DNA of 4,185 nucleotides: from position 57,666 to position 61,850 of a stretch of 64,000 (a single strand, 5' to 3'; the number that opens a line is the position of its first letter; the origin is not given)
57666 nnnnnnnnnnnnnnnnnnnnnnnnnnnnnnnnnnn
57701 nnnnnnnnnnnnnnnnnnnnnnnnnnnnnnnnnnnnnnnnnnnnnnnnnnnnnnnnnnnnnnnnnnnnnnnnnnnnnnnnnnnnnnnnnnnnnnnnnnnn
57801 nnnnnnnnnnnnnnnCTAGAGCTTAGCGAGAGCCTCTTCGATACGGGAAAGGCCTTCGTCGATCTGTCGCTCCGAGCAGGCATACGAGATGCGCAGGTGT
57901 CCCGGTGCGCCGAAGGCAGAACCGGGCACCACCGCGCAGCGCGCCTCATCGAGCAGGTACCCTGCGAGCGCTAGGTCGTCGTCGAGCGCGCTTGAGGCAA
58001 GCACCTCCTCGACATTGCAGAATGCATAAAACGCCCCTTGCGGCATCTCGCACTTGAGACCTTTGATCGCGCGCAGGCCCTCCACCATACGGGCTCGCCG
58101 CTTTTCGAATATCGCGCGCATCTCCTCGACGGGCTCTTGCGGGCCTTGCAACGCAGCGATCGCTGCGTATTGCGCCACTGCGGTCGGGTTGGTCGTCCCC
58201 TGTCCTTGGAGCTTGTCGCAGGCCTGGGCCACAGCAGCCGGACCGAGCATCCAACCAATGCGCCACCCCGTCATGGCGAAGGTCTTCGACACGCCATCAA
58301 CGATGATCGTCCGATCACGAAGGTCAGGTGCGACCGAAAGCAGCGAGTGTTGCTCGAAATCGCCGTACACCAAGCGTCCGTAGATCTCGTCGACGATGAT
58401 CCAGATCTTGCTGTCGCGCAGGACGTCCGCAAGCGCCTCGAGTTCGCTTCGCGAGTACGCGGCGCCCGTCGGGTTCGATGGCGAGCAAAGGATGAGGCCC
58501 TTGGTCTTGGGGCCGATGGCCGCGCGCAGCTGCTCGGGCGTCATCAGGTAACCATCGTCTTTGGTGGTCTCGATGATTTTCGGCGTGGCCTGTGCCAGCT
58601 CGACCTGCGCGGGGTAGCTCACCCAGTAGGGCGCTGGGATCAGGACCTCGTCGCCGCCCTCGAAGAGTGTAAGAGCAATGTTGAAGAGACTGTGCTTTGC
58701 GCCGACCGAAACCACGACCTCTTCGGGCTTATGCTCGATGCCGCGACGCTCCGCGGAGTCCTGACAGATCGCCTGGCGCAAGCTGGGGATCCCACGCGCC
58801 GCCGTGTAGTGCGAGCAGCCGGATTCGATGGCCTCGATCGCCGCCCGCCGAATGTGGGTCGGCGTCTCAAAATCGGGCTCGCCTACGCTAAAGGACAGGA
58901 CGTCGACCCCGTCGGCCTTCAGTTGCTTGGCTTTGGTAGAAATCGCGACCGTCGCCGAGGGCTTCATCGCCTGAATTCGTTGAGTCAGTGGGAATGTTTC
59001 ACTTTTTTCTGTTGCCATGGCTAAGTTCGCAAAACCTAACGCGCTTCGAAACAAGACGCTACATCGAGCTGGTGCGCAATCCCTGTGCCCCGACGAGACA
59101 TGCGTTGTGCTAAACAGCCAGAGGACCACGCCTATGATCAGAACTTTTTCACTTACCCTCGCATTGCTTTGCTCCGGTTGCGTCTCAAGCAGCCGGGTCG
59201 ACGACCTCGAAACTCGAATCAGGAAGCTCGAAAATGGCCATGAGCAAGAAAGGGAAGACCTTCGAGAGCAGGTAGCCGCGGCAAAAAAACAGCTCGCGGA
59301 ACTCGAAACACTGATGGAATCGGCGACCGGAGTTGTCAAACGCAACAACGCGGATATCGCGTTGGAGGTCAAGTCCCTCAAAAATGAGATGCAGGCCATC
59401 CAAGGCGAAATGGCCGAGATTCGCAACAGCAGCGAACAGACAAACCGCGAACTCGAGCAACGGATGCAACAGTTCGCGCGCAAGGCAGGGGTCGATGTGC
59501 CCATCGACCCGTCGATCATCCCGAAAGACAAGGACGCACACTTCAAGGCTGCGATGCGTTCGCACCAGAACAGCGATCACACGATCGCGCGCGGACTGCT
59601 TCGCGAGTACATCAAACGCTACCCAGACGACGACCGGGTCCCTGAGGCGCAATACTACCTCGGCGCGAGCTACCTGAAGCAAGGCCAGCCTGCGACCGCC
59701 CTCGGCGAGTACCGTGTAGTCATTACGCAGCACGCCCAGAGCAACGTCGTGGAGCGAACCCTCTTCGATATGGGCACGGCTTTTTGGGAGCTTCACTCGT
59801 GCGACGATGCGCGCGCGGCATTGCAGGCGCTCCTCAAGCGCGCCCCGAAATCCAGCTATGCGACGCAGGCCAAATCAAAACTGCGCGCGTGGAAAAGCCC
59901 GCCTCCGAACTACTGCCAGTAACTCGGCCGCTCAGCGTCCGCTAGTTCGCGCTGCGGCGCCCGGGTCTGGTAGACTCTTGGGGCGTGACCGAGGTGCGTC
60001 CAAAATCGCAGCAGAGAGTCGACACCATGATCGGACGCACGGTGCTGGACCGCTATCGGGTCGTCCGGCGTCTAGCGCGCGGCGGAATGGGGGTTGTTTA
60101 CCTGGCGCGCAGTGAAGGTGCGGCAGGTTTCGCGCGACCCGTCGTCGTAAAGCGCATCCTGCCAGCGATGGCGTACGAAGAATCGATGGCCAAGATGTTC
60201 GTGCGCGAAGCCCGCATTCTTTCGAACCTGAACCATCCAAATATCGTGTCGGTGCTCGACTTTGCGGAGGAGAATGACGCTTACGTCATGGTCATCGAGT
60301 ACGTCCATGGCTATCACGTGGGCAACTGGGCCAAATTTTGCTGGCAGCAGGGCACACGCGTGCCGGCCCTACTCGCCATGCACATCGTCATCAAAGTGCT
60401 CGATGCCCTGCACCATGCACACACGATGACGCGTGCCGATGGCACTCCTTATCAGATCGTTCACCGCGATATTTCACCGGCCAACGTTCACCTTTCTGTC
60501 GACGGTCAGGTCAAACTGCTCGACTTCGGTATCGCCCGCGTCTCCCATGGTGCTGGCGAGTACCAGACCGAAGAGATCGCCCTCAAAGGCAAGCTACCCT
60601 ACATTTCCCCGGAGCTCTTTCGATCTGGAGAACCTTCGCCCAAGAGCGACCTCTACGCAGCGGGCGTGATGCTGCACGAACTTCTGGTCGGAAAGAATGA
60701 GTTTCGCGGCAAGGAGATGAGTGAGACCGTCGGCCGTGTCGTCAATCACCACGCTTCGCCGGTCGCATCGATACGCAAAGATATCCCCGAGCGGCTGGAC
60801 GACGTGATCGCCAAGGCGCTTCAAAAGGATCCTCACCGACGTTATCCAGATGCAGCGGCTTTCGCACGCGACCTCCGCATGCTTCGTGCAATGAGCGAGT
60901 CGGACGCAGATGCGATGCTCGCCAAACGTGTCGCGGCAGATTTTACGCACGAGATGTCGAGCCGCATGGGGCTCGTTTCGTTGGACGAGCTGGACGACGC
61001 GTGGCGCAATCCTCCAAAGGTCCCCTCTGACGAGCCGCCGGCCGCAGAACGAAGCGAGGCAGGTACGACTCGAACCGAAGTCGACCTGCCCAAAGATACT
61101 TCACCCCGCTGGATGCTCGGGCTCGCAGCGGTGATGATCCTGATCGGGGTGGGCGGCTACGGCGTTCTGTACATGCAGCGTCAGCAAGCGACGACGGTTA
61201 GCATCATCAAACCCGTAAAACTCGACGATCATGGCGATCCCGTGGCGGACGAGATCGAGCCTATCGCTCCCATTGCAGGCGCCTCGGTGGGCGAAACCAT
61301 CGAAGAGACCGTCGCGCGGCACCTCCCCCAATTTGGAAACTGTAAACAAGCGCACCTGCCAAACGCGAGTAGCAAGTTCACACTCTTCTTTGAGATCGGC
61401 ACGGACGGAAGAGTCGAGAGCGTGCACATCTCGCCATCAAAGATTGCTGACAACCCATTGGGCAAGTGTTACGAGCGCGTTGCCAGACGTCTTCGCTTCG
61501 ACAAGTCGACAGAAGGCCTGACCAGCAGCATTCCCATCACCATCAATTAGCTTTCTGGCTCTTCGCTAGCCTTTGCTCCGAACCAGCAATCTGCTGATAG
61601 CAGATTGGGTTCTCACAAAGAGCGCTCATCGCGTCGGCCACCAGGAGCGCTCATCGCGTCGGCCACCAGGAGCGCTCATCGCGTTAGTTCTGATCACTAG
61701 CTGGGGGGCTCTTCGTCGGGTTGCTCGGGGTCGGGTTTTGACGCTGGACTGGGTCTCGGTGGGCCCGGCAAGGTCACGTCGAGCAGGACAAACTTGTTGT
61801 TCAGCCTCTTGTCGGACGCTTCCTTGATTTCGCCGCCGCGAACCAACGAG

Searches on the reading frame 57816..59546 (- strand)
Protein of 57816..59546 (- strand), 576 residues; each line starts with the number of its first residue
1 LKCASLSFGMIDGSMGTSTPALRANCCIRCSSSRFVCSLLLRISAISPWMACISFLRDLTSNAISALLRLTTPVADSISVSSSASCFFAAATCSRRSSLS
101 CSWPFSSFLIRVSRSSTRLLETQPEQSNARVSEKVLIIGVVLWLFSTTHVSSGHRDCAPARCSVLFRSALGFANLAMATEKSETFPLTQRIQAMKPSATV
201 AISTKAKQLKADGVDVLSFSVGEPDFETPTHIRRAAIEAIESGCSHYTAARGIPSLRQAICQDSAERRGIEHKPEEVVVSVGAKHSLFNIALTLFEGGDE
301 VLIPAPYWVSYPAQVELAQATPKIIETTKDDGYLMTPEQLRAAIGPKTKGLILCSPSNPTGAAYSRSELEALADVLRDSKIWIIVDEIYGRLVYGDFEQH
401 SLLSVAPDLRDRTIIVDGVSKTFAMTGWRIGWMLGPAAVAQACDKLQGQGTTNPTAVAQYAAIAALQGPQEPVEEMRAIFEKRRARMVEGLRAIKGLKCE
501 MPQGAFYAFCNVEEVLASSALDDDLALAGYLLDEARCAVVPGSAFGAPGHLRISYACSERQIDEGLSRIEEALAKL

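Call 62: search_protein_families(library=pfam, proteins=[window:57816-59546:-], max_evalue=0.00001)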
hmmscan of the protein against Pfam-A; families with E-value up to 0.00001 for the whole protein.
window:57816-59546:- (576 aa): 1 family
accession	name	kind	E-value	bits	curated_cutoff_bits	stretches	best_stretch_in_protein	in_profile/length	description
PF00155.27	Aminotran_1_2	-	4.8e-81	273.2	19.7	1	215-569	2-361/361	Aminotransferase class I and II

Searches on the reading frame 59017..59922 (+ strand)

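Call 62: search_protein_families(library=pfam, proteins=[window:59017-59922:+], max_evalue=0.00001)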
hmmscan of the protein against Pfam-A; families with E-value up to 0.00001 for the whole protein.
window:59017-59922:+ (301 aa): 3 families
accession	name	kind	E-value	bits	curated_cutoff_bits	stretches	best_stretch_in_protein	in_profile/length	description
PF13174.12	TPR_6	-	1.3e-13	51.1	26.3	0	210-242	1-33/33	Tetratricopeptide repeat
PF13432.12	TPR_16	-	3.8e-11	43.7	32.7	0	184-241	9-63/65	Tetratricopeptide repeat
PF13428.12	TPR_14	-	3.1e-08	33.9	23.5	0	249-286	4-41/44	Tetratricopeptide repeat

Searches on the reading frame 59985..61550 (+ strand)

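Call 13: search_protein_families(library=pfam, proteins=[window:59985-61550:+])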
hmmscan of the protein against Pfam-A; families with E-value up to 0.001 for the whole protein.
window:59985-61550:+ (521 aa): 4 families
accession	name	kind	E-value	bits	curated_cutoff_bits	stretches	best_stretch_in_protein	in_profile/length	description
PF00069.31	Pkinase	-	2.5e-39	135.7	31.7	1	24-287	1-252/263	Protein kinase domain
PF07714.23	PK_Tyr_Ser-Thr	-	1.1e-29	104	23.1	1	26-286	3-248/258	Protein tyrosine and serine/threonine kinase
PF01636.29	APH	-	0.00062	20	23.2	0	139-186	150-199/239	Phosphotransferase enzyme family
PF03109.22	ABC1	-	0.00082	19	22.9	0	98-185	141-215/244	ABC1 atypical kinase-like domain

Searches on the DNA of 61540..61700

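Call 39: search_rna_families(source=window, start=61540, end=61700, threshold=evalue, max_evalue=10)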
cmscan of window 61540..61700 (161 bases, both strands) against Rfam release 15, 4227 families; matches with E-value up to 10: 1.
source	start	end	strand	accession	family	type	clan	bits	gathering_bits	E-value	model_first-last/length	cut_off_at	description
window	61560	61589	-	RF01544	TB11Cs5H3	Gene; snRNA; snoRNA; HACA-box;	-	11.7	50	7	1-65/65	no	Trypanosomatid snoRNA TB11Cs5H3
